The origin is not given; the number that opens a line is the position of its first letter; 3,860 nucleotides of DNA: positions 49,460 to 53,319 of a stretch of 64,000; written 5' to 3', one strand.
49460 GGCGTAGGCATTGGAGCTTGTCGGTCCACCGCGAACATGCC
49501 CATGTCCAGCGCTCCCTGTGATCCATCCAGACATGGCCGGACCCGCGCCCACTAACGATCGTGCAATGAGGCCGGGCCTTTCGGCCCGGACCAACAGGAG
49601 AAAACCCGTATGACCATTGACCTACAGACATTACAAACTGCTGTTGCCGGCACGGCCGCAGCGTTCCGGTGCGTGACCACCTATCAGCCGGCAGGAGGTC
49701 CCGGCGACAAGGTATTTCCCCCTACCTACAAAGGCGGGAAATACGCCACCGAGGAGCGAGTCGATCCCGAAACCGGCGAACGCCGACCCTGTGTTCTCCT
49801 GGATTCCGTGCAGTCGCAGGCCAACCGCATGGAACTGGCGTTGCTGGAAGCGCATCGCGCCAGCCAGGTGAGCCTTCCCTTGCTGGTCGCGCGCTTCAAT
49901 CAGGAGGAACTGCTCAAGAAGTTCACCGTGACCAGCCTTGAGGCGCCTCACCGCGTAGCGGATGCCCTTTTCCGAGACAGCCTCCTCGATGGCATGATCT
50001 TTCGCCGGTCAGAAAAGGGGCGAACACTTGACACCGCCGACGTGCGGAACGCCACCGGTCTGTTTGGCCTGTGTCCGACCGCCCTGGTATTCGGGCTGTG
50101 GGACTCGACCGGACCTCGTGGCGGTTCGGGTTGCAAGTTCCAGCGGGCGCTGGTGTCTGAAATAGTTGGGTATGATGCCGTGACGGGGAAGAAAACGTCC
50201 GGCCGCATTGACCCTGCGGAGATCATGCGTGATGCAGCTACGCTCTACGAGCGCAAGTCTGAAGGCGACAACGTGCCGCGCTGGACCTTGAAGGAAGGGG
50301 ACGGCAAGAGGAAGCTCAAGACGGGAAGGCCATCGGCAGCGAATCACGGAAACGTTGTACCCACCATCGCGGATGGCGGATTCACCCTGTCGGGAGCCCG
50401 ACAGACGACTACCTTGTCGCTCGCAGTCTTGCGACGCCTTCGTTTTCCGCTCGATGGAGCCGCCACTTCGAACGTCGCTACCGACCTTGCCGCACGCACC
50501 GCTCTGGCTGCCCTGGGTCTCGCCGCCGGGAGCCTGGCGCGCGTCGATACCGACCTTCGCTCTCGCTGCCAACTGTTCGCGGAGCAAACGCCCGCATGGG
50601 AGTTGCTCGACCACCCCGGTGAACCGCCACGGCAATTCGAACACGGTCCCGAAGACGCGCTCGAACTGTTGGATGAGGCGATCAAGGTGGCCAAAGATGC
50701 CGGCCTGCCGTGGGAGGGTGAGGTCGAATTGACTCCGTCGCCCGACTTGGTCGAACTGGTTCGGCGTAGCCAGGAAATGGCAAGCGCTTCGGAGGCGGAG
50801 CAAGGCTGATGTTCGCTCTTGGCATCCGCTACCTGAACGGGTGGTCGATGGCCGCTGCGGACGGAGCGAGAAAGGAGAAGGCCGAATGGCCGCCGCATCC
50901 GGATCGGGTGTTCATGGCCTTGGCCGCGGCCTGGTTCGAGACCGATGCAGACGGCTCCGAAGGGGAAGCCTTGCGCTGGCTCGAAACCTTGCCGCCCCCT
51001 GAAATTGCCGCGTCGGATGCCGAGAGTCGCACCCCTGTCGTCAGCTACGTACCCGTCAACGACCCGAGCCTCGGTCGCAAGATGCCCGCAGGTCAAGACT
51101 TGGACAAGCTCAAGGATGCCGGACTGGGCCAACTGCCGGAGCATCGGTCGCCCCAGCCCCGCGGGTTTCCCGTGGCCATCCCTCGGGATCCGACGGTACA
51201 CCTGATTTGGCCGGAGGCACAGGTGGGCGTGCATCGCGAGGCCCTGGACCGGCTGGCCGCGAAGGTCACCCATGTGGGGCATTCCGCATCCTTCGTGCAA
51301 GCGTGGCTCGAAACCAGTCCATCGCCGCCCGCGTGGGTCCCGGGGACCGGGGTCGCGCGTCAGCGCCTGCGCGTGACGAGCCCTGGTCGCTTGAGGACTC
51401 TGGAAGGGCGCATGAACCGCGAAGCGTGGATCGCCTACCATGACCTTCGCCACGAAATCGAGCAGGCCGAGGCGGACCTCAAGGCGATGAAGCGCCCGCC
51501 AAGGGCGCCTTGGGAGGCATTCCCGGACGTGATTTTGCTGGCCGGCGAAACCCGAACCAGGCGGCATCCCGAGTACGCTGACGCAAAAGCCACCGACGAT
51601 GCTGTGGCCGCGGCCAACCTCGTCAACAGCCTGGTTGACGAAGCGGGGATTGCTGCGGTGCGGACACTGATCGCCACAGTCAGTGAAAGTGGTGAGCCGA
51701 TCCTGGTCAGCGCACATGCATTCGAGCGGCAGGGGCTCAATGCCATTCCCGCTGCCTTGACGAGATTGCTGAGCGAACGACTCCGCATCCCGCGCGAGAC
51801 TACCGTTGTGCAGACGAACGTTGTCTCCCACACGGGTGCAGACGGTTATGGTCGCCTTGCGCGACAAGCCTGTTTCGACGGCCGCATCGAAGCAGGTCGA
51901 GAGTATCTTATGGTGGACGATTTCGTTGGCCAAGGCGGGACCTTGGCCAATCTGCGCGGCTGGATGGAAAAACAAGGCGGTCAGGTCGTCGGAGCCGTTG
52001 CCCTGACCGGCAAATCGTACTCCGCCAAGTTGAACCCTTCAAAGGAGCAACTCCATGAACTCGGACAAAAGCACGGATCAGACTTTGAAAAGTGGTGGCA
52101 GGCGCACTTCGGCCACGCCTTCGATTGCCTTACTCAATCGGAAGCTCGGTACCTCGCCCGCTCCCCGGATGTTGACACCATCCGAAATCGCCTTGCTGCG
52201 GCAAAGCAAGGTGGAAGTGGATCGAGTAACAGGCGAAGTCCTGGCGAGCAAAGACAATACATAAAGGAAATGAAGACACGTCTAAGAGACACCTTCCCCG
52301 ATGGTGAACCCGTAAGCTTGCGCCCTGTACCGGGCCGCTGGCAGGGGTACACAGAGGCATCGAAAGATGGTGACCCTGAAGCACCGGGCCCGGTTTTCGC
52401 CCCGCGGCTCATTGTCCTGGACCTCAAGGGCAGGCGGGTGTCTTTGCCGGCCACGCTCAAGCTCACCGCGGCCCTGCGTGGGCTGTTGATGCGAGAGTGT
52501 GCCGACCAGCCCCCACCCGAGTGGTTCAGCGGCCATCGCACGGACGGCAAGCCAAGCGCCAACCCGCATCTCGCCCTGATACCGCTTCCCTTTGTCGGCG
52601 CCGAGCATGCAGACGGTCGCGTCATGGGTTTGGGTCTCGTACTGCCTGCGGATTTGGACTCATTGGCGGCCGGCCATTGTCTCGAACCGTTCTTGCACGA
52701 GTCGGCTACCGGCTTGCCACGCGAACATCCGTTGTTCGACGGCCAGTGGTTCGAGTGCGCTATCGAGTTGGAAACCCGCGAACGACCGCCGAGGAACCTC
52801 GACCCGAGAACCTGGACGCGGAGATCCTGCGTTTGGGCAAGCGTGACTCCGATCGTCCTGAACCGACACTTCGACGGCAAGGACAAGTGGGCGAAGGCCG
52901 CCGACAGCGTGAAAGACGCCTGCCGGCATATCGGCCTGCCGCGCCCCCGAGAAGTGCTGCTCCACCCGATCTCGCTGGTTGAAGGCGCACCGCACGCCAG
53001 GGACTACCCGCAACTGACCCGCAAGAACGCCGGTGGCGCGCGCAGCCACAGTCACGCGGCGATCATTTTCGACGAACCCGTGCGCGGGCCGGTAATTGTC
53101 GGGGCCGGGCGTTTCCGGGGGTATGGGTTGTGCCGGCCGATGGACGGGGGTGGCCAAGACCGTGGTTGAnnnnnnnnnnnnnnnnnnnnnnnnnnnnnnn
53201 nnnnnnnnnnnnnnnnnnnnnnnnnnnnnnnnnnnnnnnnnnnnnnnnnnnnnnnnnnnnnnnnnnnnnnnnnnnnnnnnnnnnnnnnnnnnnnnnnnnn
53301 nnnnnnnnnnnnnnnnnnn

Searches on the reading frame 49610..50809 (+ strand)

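Call 72: search_protein_families(library=pfam, proteins=[window:49610-50809:+], max_evalue=0.00001)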
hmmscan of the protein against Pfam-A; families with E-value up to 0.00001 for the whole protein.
window:49610-50809:+ (399 aa): 1 family
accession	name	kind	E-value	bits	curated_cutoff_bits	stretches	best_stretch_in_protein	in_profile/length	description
PF09617.15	Cas_GSU0053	-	3.5e-53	180.5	25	1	21-190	3-166/168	CRISPR-associated protein GSU0053 (Cas_GSU0053)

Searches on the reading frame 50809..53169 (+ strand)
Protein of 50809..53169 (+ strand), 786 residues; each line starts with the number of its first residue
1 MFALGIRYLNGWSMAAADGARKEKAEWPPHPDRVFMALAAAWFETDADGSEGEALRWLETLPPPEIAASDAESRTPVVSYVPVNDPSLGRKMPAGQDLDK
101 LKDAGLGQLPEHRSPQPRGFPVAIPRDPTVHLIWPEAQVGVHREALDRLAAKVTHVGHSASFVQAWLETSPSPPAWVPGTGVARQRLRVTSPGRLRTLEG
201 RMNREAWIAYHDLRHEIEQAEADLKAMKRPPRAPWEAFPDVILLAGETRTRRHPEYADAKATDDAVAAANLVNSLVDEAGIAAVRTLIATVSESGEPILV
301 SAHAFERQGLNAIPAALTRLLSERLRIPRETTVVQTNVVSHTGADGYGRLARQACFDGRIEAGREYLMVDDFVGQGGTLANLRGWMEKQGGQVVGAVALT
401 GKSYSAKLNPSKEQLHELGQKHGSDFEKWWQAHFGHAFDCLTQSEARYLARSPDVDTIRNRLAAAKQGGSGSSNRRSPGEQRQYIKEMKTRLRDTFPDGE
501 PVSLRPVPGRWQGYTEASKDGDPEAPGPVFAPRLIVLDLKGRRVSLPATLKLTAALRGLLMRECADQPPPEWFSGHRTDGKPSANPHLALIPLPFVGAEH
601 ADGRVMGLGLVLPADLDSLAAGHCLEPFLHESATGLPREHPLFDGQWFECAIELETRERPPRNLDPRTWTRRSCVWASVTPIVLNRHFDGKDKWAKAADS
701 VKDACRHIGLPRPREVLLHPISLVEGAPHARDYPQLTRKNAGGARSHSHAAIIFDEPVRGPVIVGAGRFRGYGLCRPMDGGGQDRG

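Call 72: search_protein_families(library=pfam, proteins=[window:50809-53169:+], max_evalue=0.00001)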
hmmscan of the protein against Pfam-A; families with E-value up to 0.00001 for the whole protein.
window:50809-53169:+ (786 aa): 1 family
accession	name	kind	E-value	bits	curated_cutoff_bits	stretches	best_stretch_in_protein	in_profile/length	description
PF09609.15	Cas_GSU0054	-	1.3e-18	67.5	21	1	17-203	28-226/552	CRISPR-associated protein, GSU0054 family (Cas_GSU0054)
